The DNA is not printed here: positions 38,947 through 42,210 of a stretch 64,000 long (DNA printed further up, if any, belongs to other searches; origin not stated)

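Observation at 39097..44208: Wzm/Wzt exporter followed by a single 987-aa methyltransferase / coiled-coil / GT2 / GT-B protein: candidate fused chain-terminator, molecular ruler and polymerase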

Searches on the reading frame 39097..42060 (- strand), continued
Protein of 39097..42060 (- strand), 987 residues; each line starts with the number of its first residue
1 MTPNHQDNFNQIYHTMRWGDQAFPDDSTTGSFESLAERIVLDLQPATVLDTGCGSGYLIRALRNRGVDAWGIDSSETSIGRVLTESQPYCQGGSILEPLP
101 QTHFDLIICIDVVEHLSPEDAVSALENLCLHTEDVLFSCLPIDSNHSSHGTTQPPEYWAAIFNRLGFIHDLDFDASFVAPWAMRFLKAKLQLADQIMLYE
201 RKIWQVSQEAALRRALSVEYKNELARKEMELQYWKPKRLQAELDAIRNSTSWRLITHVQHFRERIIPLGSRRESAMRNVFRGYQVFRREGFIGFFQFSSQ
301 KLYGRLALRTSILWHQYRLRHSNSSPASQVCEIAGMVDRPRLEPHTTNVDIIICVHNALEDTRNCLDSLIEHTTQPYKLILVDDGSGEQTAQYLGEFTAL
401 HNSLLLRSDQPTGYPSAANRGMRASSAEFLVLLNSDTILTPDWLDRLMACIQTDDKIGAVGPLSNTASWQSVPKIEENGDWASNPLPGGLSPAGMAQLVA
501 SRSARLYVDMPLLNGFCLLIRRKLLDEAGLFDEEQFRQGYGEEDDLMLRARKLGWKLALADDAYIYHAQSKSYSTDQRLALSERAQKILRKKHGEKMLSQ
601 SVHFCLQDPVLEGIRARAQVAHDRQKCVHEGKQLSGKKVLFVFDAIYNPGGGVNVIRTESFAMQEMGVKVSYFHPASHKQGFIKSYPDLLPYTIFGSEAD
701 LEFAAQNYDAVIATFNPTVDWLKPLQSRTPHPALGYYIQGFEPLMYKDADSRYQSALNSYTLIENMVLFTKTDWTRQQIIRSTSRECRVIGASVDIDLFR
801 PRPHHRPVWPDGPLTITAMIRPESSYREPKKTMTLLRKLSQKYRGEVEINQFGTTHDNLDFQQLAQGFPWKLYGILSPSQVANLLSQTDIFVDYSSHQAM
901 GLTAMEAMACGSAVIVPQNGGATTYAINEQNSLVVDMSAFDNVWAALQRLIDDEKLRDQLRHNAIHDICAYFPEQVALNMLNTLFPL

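Call 47: search_protein_families(library=pfam, proteins=[L016:7097-10000:+, L020:8609-10015:+, L038:9026-10315:+, L040:8720-10159:+, L029:8264-10450:+, L018:8296-9312:+, L010:4371-5459:+, L008:9764-10720:+, L046:9227-9991:+, L053:9053-13438:+], max_evalue=0.001)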
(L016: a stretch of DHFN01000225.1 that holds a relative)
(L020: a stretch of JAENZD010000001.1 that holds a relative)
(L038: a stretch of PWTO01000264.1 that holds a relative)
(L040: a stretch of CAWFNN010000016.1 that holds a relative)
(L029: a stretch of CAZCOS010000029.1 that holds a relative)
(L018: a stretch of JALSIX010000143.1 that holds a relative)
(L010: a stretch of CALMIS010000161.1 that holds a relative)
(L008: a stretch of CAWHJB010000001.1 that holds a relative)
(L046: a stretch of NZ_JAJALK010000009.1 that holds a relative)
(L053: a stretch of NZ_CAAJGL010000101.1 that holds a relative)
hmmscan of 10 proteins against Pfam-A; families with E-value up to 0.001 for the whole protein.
L016:7097-10000:+ (968 aa): 3 families
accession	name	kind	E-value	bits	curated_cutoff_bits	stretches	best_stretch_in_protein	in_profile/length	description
PF13469.12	Sulfotransfer_3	-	8.7e-13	49.5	27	1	392-585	1-213/216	Sulfotransferase family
PF00685.33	Sulfotransfer_1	-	1.4e-09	38.2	22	1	392-606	3-203/255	Sulfotransferase domain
PF01973.23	MptE-like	-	0.00073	19.8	34.6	0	8-146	20-166/171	6-hydroxymethylpterin diphosphokinase MptE-like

L020:8609-10015:+ (469 aa): 3 families
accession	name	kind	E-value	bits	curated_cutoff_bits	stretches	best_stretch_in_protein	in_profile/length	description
PF00534.26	Glycos_transf_1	-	3.3e-08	33.7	26.4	1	222-329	71-171/172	Glycosyl transferases group 1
PF13524.12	Glyco_trans_1_2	-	3e-06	27.7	25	1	258-345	56-143/144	Glycosyl transferase-like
PF13692.12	Glyco_trans_1_4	-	9.1e-06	26.4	27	1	176-316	3-142/142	Glycosyl transferases group 1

L038:9026-10315:+ (430 aa): 2 families
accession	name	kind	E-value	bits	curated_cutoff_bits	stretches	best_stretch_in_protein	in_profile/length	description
PF13469.12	Sulfotransfer_3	-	3.6e-07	31.1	27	1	12-208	2-212/216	Sulfotransferase family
PF00685.33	Sulfotransfer_1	-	0.00071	19.5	22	0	168-222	141-193/255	Sulfotransferase domain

L040:8720-10159:+ (480 aa): 1 family
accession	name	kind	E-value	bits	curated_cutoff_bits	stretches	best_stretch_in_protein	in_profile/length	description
PF13578.12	Methyltransf_24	-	2.8e-24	86.5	26.3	1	74-190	1-105/105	Methyltransferase domain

L029:8264-10450:+ (729 aa): 3 families
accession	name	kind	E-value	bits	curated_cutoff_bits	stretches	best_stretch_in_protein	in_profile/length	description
PF02585.22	PIG-L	-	3.2e-25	89.5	28.2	1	24-144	1-128/129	GlcNAc-PI de-N-acetylase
PF00535.33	Glycos_transf_2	-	8.2e-14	52.3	23.3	1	261-361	3-107/168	Glycosyl transferase family 2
PF10111.15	Glyco_tranf_2_2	-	7.1e-10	39.3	27.3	1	319-480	68-234/276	Glycosyltransferase like family 2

L018:8296-9312:+ (339 aa): 0 families

L010:4371-5459:+ (363 aa): 0 families

L008:9764-10720:+ (319 aa): 0 families

L046:9227-9991:+ (255 aa): 0 families

L053:9053-13438:+ (1461 aa): 7 families
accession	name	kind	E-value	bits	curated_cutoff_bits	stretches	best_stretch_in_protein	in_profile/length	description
PF13692.12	Glyco_trans_1_4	-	7.8e-19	68.8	27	2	1285-1427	4-142/142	Glycosyl transferases group 1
PF00535.33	Glycos_transf_2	-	1.1e-17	64.9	23.3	1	459-633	2-167/168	Glycosyl transferase family 2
PF00534.26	Glycos_transf_1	-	8e-13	48.7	26.4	1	1374-1440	104-171/172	Glycosyl transferases group 1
PF13439.12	Glyco_transf_4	-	5.9e-10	39.9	28.5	1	742-918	2-161/170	Glycosyltransferase Family 4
PF13641.12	Glyco_tranf_2_3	-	2.5e-08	34.7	27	1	457-675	3-214/230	Glycosyltransferase like family 2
PF13579.12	Glyco_trans_4_4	-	1.6e-07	32.2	29.7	1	742-918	1-154/158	Glycosyl transferase 4-like domain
PF13578.12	Methyltransf_24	-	1.5e-06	29.5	26.3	1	58-158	1-104/105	Methyltransferase domain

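Call 50: search_solved_structures(query=A1, max_evalue=0.1)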
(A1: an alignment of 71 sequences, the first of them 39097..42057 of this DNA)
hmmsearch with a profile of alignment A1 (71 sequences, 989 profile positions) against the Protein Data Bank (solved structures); distinct sequences matched with E-value up to 0.1: 141 (the best 60 are shown).
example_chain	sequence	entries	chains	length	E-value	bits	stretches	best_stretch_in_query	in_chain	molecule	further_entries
2z86_A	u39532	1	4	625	1.8e-18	69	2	349-569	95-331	Chondroitin synthase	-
2z87_A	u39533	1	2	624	1.9e-18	69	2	349-569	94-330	Chondroitin synthase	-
5hea_A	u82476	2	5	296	1.4e-13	52.8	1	349-448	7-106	Putative glycosyltransferase (GalT1)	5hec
5i45_A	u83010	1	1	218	7.4e-13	50.5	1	793-969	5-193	Glycosyl transferases group 1 family protein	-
3c4q_A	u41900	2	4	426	1.3e-10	43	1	770-984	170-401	Predicted glycosyltransferases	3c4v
3c48_A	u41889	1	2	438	1.4e-10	43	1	770-984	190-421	Predicted glycosyltransferases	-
6p61_A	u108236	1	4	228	2e-10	42.4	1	344-446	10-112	Glycosyltransferase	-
4qdj_A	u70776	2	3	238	7.9e-10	40.4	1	30-139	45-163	Magnesium-protoporphyrin O-methyltransferase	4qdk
6n1x_A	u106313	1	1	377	8.1e-10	40.4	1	877-972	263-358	Glycosyltransferase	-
6d9t_A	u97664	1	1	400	9e-10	40.2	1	877-972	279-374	Glycosyl transferase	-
3bcv_A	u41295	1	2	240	1.1e-09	39.9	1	348-442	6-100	Putative glycosyltransferase protein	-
6kih_A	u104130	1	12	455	4.3e-09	38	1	871-974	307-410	Tll1590 protein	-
8vh7_A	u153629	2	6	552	1.8e-08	36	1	343-455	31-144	Heparosan synthase B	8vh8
8viw_A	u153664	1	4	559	1.8e-08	35.9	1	343-455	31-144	Heparosan synthase B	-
4kdc_A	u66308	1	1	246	4.1e-08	34.8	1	47-142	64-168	3-demethylubiquinone-9 3-methyltransferase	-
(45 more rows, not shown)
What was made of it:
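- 41491..42060 (-): Head: class I SAM-dependent methyltransferase (residues 1-190), proposed chain-capping module. The family profile matches the WbdD methyltransferase domain at E 3e-5 and CgnL 7PD7 at E 9e-6, weaker than its matches to generic methyltransferases (call 50).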

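Call 52: search_solved_structures(query=L034:8537-12232:+, max_evalue=0.001)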
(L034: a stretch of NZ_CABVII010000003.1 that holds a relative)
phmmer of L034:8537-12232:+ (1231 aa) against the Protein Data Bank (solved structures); distinct sequences matched with E-value up to 0.001: 15.
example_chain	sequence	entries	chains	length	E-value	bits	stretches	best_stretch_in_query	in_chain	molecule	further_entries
8cse_A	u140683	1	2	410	3.5e-108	366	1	2-395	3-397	N-acetyl glucosaminyl transferase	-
5fa0_A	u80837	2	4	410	3.6e-108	365.9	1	2-395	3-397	Putative N-acetyl glucosaminyl transferase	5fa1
8csb_A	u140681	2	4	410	1.8e-107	363.6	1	2-395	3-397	N-acetyl glucosaminyl transferase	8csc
8csd_A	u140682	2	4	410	6.2e-107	361.8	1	2-395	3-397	N-acetyl glucosaminyl transferase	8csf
2z87_A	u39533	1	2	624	1.7e-09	39.1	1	609-830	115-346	Chondroitin synthase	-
2z86_A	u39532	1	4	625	1.7e-09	39.1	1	609-830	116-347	Chondroitin synthase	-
5hea_A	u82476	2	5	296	7.8e-07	30.3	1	589-690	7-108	Putative glycosyltransferase (GalT1)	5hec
3c4q_A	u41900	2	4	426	1e-05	26.6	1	1122-1228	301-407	Predicted glycosyltransferases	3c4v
3c48_A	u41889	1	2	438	1.1e-05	26.6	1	1122-1228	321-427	Predicted glycosyltransferases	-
8bz8_A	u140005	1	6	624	1.8e-05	25.8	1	588-709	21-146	Glycosyltransferase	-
2x6q_A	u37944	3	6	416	0.00022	22.2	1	1115-1181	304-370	TREHALOSE-SYNTHASE TRET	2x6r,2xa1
5i45_A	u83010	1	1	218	0.00031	21.7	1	1118-1210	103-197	Glycosyl transferases group 1 family protein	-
6n1x_A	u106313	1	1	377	0.00052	20.9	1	1120-1182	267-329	Glycosyltransferase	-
6d9t_A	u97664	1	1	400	0.00057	20.8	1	1120-1182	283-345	Glycosyl transferase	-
2xa2_A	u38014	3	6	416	0.00057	20.8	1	1115-1181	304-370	TREHALOSE-SYNTHASE TRET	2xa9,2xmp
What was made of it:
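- Closest known: WbbB of Klebsiella pneumoniae O12 / Raoultella terrigena. Different: No solved WbbB chain other than the GT99 domain matched the GT2-GT4 core (call 52).
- That head matches the WbbB Kdo-transferase structure 5FA0 at E 3.6e-108 (call 52).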

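Call 69: predict_structure(alignment_id=A2)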
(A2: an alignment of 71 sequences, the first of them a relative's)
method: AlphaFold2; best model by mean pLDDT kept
length: 1047 residues; sequences in the alignment: 71
mean_pLDDT: 85.6   pTM: 0.65
mean pLDDT of the five models: 85.6, 84.9, 84.6, 83.1, 82.9
residues with pLDDT >= 90: 607; 70-90: 282; 50-70: 113; < 50: 45
segments of 3 or more residues with pLDDT < 50: 1-10, 16-20, 267-277, 376-384
pLDDT, mean of each block of 10 residues (from residue 1): 42 48 72 92 96 94 97 91 92 95 96 89 96 94 72 89 94 87 89 80 80 76 79 80 78 68 45 46 63 73 74 71 68 61 64 58 53 50 62 89 95 91 95 97 93 97 93 89 97 94 97 96 86 65 77 93 93 87 96 87 94 96 85 73 90 91 88 89 93 97 90 93 98 96 87 95 91 95 74 93 91 95 94 96 95 95 77 90 90 96 92 91 89 92 96 93 96 96 94 96 97 93 94 97 91
secondary structure, 60 per line:
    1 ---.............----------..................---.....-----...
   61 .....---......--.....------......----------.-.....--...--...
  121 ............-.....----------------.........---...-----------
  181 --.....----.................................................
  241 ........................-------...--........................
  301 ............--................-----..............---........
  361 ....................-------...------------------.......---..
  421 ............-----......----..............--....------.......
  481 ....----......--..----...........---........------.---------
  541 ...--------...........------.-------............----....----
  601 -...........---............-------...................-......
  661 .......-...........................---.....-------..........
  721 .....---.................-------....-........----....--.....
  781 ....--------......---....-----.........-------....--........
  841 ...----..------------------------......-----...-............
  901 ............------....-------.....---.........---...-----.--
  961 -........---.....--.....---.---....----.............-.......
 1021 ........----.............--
elements in order (helices of 4 or more, strands of 3 or more residues): H4-16 H27-44 E48-52 H58-65 E69-74 H77-81 E91-93 E106-110 H118-131 E134-138 H155-163 E167-169 E183-187 H192-264 H277-312 H315-330 H336-349 H353-380 E388-390 E409-415 H419-432 E438-443 H448-461 E464-467 H474-484 E489-494 H503-513 E517-524 H552-562 E577-581 H582-588 H593-596 H602-612 E616-627 H635-653 H655-667 H669-695 E699-703 H711-725 E729-735 H736-745 E753-756 H758-765 E770-773 H776-784 E793-798 H802-805 H811-819 E827-830 H833-843 E874-879 H889-906 E907-912 H919-922 E930-934 H938-946 E950-952 H962-969 E973-977 H981-984 E992-995 H1000-1012 H1014-1028 H1033-1045
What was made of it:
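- A 120-aa-segment orthologue is modelled with a 73-aa helix (call 69).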
